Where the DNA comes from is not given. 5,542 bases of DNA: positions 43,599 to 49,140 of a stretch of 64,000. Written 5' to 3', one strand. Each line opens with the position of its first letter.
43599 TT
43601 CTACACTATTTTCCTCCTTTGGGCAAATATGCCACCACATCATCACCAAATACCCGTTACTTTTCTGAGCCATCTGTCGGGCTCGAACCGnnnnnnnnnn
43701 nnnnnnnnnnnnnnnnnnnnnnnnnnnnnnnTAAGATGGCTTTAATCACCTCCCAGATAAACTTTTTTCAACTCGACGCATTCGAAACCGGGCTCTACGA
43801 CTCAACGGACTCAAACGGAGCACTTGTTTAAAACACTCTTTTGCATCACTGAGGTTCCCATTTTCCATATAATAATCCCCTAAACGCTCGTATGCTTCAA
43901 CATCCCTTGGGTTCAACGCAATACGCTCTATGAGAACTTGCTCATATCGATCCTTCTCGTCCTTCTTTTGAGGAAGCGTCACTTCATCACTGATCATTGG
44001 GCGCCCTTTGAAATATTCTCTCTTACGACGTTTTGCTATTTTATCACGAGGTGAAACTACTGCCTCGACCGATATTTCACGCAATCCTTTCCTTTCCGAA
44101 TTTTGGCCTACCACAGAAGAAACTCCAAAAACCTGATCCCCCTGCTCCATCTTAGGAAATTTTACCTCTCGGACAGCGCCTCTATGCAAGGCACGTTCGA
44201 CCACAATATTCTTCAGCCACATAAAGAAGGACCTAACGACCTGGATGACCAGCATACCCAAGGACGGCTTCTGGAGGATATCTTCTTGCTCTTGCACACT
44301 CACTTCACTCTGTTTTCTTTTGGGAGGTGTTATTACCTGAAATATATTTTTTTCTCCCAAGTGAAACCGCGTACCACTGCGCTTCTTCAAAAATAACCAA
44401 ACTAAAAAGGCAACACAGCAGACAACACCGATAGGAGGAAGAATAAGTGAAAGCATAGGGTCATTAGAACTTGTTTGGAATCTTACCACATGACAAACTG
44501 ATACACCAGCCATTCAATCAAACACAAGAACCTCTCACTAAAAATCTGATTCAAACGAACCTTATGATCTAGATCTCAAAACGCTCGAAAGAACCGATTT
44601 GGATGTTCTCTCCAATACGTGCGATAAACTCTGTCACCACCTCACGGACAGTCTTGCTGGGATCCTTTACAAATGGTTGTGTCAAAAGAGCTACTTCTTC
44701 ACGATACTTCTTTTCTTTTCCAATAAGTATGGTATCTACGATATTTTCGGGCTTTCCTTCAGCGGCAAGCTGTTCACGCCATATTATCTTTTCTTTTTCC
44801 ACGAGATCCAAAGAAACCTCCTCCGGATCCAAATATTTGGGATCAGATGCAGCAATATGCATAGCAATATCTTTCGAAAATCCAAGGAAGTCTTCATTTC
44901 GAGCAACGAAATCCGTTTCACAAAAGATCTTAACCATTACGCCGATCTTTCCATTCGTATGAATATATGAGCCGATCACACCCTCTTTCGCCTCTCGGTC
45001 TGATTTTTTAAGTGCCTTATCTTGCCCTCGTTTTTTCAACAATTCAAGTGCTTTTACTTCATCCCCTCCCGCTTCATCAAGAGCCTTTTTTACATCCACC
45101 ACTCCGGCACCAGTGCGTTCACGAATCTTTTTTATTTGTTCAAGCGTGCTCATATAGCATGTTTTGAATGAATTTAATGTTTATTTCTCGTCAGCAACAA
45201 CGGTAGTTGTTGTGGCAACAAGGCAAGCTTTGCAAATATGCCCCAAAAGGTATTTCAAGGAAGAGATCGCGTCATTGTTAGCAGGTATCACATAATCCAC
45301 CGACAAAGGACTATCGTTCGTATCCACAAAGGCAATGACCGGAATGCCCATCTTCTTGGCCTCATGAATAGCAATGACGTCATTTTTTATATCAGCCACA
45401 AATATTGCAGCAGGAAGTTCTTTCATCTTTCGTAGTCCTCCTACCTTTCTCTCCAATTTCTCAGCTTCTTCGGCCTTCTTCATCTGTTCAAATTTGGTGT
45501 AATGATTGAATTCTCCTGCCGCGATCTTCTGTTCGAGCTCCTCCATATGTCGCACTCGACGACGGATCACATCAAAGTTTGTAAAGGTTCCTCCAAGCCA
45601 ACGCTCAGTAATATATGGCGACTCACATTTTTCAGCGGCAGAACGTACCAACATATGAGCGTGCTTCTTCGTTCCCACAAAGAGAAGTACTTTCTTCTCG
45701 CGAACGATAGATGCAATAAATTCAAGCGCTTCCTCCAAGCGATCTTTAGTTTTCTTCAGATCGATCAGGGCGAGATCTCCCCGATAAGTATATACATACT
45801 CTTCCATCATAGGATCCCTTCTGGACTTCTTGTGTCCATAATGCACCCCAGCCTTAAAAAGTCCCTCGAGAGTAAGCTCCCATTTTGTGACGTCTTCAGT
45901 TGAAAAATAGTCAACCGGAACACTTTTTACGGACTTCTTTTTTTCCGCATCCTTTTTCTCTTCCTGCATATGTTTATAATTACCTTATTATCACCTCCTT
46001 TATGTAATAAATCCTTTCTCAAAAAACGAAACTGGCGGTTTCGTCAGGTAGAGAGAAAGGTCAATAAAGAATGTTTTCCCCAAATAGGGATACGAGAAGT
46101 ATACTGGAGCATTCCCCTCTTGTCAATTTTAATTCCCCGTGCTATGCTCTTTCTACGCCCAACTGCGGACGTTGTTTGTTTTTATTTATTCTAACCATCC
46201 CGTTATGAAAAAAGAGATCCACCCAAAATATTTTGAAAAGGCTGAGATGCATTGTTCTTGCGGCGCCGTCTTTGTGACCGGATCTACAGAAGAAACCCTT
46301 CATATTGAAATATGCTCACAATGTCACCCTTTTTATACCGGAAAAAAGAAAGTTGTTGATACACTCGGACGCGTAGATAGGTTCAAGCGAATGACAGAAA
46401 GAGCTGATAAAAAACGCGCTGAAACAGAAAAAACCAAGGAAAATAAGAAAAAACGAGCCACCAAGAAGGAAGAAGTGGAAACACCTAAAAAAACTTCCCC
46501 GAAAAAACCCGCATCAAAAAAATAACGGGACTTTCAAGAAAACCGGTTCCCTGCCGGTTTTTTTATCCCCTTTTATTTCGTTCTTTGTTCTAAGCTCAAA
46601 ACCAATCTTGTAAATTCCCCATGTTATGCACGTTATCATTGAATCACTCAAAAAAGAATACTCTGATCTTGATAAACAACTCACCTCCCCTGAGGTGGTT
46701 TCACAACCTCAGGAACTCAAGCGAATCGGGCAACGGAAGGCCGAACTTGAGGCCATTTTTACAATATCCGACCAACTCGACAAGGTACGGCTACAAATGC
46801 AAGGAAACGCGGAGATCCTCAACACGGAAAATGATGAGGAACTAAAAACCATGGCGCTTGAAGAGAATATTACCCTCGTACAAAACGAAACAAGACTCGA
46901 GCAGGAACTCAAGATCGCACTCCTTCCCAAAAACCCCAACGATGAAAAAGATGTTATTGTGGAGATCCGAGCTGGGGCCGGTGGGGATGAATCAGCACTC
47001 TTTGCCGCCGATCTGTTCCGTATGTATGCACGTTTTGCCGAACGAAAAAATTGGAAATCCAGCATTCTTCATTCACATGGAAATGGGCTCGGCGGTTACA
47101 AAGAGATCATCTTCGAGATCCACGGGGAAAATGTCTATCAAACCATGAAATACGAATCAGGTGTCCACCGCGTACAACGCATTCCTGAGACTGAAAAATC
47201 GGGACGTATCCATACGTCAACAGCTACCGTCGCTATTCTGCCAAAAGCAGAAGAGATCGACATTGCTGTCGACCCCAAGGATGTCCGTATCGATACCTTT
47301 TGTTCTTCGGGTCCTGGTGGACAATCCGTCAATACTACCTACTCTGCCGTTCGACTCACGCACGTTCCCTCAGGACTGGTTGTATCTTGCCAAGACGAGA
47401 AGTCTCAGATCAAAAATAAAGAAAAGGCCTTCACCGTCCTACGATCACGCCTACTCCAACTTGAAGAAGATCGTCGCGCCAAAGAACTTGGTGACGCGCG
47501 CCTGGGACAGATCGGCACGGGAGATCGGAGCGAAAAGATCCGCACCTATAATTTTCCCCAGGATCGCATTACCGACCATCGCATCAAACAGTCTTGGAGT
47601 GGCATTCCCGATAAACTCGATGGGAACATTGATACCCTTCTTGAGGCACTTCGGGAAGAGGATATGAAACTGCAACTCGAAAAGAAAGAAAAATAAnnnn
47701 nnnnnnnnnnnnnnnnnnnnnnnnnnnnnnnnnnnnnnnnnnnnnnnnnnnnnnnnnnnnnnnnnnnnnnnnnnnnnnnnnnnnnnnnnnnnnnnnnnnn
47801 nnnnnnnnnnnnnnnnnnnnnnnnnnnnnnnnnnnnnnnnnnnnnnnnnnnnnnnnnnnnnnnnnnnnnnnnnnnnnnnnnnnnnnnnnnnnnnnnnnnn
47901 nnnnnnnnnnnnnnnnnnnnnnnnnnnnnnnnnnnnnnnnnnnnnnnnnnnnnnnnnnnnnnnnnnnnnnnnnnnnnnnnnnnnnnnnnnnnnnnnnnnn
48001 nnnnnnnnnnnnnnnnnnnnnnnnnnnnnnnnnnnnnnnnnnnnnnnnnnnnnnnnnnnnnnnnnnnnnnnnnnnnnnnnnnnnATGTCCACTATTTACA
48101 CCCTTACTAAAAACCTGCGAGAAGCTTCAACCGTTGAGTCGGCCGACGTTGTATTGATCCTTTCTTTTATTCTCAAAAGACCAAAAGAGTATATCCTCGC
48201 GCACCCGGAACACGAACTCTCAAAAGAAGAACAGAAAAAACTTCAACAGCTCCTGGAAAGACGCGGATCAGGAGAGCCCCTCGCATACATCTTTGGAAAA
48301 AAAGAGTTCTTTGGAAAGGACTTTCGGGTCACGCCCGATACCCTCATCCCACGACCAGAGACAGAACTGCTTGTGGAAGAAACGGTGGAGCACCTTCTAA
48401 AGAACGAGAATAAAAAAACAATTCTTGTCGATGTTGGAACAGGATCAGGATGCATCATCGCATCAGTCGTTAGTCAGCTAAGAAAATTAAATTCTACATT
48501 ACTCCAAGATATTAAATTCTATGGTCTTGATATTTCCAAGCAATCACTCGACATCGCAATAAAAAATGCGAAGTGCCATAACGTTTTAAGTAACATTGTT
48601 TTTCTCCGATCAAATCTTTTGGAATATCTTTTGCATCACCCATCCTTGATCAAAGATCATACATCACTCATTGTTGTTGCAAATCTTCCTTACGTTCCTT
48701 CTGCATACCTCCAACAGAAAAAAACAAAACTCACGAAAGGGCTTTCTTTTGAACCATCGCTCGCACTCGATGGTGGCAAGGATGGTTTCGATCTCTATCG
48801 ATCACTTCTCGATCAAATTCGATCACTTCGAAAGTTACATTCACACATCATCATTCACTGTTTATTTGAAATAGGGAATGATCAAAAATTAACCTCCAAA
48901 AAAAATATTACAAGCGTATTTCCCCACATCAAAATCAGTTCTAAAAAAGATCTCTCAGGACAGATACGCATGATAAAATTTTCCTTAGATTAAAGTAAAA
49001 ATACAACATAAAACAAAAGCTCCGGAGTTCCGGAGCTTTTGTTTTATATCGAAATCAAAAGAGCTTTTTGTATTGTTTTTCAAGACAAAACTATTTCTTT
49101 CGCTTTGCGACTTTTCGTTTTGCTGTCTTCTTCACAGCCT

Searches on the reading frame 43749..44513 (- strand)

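Call 80: search_protein_families(library=pfam, proteins=[window:43749-44513:-], max_evalue=0.00001)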
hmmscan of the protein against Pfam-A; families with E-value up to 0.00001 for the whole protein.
window:43749-44513:- (255 aa): 3 families
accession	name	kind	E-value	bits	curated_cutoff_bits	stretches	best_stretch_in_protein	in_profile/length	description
PF07719.23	TPR_2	-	4.7e-07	29.9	27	1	206-236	2-32/34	Tetratricopeptide repeat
PF13432.12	TPR_16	-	1.2e-06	29.2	32.7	0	210-243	2-35/65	Tetratricopeptide repeat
PF13181.12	TPR_8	-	7.5e-06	26.1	25.7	0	206-236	2-32/34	Tetratricopeptide repeat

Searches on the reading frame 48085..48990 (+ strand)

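Call 80: search_protein_families(library=pfam, proteins=[window:48085-48990:+], max_evalue=0.00001)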
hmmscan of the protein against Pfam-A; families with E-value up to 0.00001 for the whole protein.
window:48085-48990:+ (302 aa): 3 families
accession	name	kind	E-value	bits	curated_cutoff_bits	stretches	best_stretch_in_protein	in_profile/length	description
PF17827.6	PrmC_N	-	1.5e-14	54.7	23.4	1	8-71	7-71/71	PrmC N-terminal domain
PF13847.12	Methyltransf_31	-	5.7e-07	29.8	27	1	109-183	2-67/145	Methyltransferase domain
PF02384.22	N6_Mtase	-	2e-06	27.8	20.4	1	97-222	34-150/311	N-6 DNA Methylase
